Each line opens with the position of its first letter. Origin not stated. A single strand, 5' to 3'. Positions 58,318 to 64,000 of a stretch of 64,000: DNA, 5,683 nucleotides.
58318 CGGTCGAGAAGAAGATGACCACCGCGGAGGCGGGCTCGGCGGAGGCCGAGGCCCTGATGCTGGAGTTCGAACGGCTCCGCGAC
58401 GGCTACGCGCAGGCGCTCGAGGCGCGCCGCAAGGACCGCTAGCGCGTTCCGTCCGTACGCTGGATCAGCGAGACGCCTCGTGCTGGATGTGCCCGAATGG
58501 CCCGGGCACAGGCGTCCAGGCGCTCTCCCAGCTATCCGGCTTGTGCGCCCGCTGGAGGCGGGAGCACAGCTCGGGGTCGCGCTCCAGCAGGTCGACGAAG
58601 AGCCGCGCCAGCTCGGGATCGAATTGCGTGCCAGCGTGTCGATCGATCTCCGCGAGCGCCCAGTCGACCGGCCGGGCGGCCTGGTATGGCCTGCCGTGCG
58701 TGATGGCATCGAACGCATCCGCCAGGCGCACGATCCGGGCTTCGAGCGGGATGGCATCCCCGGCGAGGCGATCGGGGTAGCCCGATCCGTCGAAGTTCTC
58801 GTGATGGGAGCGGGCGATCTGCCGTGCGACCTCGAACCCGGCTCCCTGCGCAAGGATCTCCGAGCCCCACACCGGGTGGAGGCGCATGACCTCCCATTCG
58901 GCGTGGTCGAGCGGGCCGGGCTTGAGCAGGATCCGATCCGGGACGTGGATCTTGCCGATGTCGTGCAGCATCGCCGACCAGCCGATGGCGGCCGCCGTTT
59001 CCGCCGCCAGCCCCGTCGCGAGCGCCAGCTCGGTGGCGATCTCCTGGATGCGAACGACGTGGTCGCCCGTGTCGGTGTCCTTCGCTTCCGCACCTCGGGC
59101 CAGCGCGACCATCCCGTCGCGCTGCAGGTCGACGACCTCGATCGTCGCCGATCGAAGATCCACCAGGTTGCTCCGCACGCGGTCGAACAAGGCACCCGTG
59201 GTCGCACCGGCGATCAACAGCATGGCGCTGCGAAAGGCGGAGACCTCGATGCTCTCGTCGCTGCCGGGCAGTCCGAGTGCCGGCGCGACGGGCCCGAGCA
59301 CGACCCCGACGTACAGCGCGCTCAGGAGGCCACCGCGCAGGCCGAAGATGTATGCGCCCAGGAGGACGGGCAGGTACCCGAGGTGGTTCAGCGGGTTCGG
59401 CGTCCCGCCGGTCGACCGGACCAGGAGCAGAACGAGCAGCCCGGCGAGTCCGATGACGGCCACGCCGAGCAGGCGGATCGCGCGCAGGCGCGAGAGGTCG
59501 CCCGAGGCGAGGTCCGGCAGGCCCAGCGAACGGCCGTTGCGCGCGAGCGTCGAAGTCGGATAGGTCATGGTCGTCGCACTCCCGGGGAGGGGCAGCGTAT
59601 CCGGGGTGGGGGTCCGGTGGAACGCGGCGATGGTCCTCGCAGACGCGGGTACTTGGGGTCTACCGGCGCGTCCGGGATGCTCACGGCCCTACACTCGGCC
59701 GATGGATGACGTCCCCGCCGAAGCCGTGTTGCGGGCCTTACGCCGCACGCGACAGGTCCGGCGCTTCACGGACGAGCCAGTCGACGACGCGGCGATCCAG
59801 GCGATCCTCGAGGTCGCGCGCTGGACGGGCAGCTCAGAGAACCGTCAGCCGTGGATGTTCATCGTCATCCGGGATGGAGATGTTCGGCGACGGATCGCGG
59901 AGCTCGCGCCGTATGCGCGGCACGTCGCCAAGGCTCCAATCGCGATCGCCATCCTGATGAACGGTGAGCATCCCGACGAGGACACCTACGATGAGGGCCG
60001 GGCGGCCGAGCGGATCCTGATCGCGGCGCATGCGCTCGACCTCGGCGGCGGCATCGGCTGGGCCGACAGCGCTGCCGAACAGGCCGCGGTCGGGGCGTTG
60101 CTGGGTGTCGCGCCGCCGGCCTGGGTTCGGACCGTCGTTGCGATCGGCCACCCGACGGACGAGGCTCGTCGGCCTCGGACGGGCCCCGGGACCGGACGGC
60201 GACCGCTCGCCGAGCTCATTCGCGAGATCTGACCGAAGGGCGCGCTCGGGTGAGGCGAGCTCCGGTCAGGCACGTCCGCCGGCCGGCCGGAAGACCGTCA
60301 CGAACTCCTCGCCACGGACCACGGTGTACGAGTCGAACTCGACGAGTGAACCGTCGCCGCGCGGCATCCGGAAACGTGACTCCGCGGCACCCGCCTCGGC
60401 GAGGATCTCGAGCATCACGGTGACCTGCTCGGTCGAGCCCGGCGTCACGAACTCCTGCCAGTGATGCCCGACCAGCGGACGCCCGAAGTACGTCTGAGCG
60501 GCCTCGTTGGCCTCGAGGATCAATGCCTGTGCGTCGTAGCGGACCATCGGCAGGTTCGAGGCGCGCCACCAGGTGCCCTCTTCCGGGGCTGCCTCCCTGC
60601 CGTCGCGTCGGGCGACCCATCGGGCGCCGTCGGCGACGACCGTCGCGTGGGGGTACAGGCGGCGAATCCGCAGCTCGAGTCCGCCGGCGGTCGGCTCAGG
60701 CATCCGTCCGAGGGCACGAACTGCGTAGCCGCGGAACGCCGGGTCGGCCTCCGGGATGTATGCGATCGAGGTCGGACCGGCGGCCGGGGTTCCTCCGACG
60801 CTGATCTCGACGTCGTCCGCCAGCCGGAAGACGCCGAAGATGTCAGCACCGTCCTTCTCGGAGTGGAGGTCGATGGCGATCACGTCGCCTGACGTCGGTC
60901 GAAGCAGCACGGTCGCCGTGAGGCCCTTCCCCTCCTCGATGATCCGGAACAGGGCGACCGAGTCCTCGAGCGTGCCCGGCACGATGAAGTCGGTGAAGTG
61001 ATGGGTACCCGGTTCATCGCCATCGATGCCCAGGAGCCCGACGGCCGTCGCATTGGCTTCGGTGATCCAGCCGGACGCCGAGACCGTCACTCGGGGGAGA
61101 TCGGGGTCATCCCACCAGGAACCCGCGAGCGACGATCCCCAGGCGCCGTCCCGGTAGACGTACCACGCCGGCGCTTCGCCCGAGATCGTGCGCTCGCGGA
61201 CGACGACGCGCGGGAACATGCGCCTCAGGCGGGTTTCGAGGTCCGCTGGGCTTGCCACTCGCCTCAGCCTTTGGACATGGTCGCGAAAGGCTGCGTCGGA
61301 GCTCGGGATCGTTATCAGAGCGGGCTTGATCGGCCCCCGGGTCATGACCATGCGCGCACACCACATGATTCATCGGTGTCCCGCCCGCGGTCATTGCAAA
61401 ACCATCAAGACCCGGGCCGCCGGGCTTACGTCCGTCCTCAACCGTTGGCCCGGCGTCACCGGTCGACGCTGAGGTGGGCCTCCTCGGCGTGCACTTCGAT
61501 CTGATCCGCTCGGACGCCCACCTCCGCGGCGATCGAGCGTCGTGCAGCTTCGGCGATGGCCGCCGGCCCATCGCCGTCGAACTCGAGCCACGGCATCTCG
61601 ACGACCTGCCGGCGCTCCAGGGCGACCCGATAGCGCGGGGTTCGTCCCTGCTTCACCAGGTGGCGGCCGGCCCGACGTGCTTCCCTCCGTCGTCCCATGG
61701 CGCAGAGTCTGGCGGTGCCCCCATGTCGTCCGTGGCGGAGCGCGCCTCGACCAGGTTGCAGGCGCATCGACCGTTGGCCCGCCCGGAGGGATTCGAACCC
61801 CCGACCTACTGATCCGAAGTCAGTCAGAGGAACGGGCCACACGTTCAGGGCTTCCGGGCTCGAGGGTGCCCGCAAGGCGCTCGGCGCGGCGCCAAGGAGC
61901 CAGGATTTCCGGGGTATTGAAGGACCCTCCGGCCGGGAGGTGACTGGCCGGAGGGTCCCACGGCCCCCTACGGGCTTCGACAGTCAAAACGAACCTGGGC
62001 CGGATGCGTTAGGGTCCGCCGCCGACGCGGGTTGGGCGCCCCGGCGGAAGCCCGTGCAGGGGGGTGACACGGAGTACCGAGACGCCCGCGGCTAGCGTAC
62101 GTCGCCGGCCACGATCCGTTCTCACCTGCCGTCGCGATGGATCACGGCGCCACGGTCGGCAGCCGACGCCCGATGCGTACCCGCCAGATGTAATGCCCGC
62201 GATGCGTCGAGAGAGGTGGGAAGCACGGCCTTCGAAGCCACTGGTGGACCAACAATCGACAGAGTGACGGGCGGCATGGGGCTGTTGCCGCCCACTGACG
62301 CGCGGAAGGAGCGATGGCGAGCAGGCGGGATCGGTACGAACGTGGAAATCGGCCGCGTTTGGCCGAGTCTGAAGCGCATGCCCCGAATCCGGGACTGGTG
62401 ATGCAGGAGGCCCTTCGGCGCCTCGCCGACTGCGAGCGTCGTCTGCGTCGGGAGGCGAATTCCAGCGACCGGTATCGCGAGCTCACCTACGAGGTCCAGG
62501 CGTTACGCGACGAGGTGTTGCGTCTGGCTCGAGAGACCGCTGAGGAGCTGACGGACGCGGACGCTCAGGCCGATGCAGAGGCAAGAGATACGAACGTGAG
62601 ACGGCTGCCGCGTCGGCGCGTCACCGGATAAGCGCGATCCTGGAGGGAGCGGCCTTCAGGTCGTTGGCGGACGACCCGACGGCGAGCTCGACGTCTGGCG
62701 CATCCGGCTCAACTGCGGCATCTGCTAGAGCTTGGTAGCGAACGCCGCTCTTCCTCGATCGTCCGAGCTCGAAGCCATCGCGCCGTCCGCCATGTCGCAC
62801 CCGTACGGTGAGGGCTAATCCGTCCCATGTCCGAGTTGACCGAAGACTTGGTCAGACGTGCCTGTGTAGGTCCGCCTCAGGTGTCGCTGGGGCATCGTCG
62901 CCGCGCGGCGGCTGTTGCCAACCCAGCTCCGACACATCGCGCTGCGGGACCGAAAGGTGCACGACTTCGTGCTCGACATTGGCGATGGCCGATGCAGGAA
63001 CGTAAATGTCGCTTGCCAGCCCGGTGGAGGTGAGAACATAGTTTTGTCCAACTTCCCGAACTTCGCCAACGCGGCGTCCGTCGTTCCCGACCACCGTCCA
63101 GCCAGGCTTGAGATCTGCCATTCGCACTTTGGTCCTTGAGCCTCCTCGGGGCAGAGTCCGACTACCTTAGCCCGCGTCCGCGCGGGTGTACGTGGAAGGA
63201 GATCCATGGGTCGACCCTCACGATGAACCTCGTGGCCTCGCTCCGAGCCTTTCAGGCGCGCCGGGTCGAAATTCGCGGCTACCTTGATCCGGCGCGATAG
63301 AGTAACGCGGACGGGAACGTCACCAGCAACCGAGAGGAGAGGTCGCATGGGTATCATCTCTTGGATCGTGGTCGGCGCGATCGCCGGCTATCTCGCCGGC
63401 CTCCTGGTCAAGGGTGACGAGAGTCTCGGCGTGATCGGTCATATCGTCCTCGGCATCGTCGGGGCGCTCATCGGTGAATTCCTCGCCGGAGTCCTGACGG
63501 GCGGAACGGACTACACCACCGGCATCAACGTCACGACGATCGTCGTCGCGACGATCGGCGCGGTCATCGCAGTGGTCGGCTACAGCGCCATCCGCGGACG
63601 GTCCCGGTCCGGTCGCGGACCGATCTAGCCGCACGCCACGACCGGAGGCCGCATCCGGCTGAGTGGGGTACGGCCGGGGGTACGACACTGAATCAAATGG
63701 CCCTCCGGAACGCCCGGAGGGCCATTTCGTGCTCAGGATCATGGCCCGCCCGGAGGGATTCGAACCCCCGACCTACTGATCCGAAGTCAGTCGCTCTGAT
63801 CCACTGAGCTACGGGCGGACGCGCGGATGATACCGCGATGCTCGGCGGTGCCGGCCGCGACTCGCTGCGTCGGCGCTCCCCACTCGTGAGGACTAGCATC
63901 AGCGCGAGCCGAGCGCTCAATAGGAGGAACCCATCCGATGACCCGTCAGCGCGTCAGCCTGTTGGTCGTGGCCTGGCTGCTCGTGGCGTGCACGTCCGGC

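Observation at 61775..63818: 51-bp perfect duplication of the tRNA-Arg(TCG) 3' half brackets a 2-kb accessory segment: footprint of an integrase-less integrative element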

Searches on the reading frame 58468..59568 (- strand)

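Call 11: search_protein_families(library=pfam, proteins=[window:58468-59568:-], max_evalue=0.01)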
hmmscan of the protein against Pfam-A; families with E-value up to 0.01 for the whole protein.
window:58468-59568:- (367 aa): 3 families
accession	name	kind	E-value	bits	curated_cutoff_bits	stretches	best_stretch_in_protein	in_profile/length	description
PF13487.12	HD_5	-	3.7e-33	115.1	27.2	1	161-320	8-170/170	HD domain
PF01966.28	HD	-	1.9e-20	73.7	22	1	168-288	2-115/116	HD domain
PF05231.19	MASE1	-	0.00022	20.9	29.8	1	33-120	194-283/299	MASE1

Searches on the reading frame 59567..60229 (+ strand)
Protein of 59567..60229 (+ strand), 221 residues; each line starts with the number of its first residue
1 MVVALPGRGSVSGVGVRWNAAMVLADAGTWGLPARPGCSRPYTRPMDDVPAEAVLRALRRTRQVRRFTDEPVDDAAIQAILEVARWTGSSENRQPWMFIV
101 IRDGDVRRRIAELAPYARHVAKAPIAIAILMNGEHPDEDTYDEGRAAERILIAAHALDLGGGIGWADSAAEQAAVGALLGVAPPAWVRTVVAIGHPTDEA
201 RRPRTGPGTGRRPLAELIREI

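Call 11: search_protein_families(library=pfam, proteins=[window:59567-60229:+], max_evalue=0.01)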
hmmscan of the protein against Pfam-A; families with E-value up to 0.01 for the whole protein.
window:59567-60229:+ (221 aa): 1 family
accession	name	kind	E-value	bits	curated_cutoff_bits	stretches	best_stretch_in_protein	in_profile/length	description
PF00881.29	Nitroreductase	-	1.5e-14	55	23.5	1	59-113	2-56/167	Nitroreductase family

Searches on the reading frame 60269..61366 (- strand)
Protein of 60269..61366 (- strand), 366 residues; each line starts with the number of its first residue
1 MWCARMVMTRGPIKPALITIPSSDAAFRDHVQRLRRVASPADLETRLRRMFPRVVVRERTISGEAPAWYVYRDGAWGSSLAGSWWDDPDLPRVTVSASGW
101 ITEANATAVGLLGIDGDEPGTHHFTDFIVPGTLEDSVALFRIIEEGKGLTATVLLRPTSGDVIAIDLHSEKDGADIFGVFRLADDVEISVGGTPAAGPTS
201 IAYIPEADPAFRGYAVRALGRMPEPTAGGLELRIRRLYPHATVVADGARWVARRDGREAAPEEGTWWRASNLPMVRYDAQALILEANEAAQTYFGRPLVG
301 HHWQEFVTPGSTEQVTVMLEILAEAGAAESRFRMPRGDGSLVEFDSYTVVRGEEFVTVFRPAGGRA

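Call 11: search_protein_families(library=pfam, proteins=[window:60269-61366:-], max_evalue=0.01)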
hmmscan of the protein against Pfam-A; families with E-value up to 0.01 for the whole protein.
window:60269-61366:- (366 aa): 5 families
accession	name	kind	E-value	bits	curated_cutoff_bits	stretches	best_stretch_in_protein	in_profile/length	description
PF13426.13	PAS_9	-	1.5e-06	28.8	27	0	283-343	13-76/103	PAS domain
PF00989.32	PAS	-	9.7e-05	22.8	22.6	0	95-137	17-59/113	PAS fold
PF13188.13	PAS_8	-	0.0012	19.1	21.8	0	269-303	9-43/65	PAS domain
PF08448.16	PAS_4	-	0.0017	19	23.1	0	270-331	4-68/110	PAS fold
PF24820.1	Diguanyl_cycl_sensor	-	0.0078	16.6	28.1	0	274-319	9-57/109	Diguanylate cyclase-like sensor domain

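Call 15: find_related_loci(query=window:60269-61366:-, collection=genome_contigs, flank=10000)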
Query window:60269-61366:- (366 aa) in genome_contigs; peptide patterns used: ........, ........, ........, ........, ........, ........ (x = any residue, [..] = any of these).
88 stretches matched a pattern; 2 encode a relative of the query (tblastn E <= 1e-3); 2 distinct loci.
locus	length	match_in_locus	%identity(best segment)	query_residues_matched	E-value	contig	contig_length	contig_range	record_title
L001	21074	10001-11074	71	4-362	1e-162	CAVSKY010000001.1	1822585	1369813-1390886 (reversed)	MAG: uncultured Chloroflexia bacterium isolate MFD09206.bin.1.75 genome assembly, contig: contig_1289, whole genome shot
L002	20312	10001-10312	64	4-120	1e-36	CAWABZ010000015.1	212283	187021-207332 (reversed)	MAG: uncultured Chloroflexia bacterium isolate MFD09267.bin.2.90 genome assembly, contig: contig_90500, whole genome sho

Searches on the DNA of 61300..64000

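Call 29: search_rna_families(source=window, start=61300, end=64000, threshold=evalue, max_evalue=1)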
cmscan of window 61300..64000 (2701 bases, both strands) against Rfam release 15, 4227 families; matches with E-value up to 1: 6.
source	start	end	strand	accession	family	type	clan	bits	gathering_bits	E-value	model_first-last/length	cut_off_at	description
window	63745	63818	-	RF00005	tRNA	Gene; tRNA;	CL00001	70.2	29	1.2e-14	1-71/71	no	tRNA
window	61781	61837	-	RF00005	tRNA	Gene; tRNA;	CL00001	27.7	29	0.0057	3-68/71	no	tRNA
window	61448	61545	-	RF03209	MIR9657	Gene; miRNA;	-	26.7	53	0.18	1-85/85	no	MIR9657 microRNA precursor family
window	63744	63818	+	RF04354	Plastid-ycf2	Cis-reg;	-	26.4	65.7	0.015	1-75/75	no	Plastid-ycf2 5UTR RNA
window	62192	62234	-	RF02224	sX5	Gene; sRNA;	-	22.6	50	0.046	1-49/49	no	Xanthomonadaceae sRNA sX5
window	61982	62075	-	RF02837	anti-hemB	Gene; sRNA;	-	19.7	49.5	0.17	1-81/81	no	Burkholderia RNA 7 (anti-hemB)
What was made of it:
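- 61826..62313 (.): 488-nt stretch with no convincing gene, adjoining the distal core. It contains the 13-bp hairpin (61922-61958) and one degenerate arm-like motif (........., 61911-61919). It is not recognisably homologous to the distal arm of relatives. No Rfam family at threshold (call 29).
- Tried and rejected: Rfam search of 61300-64000 at E<=1: only the tRNA and sub-threshold chance hits, so no known RNA family in the 488-nt gene-poor stretch (call 29).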

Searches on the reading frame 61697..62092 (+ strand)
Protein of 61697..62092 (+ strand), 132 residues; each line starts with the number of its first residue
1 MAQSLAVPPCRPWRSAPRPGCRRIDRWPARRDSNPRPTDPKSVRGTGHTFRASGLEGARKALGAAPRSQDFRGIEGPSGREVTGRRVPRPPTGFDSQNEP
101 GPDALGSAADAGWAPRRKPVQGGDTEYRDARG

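Call 11: search_protein_families(library=pfam, proteins=[window:61697-62092:+], max_evalue=0.01)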
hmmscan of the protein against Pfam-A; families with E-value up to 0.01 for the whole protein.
window:61697-62092:+ (132 aa): 0 families

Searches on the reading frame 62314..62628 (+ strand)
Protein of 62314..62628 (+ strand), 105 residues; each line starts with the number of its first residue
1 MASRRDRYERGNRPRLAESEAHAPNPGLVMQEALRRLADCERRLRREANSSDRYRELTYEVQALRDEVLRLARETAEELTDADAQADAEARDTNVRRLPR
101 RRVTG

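Call 11: search_protein_families(library=pfam, proteins=[window:62314-62628:+], max_evalue=0.01)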
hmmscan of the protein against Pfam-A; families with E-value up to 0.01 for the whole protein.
window:62314-62628:+ (105 aa): 0 families

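Call 61: search_protein_families(library=phrogs, proteins=[window:62314-62628:+], max_evalue=0.001)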
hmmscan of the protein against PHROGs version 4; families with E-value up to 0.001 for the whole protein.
window:62314-62628:+ (105 aa): 0 families
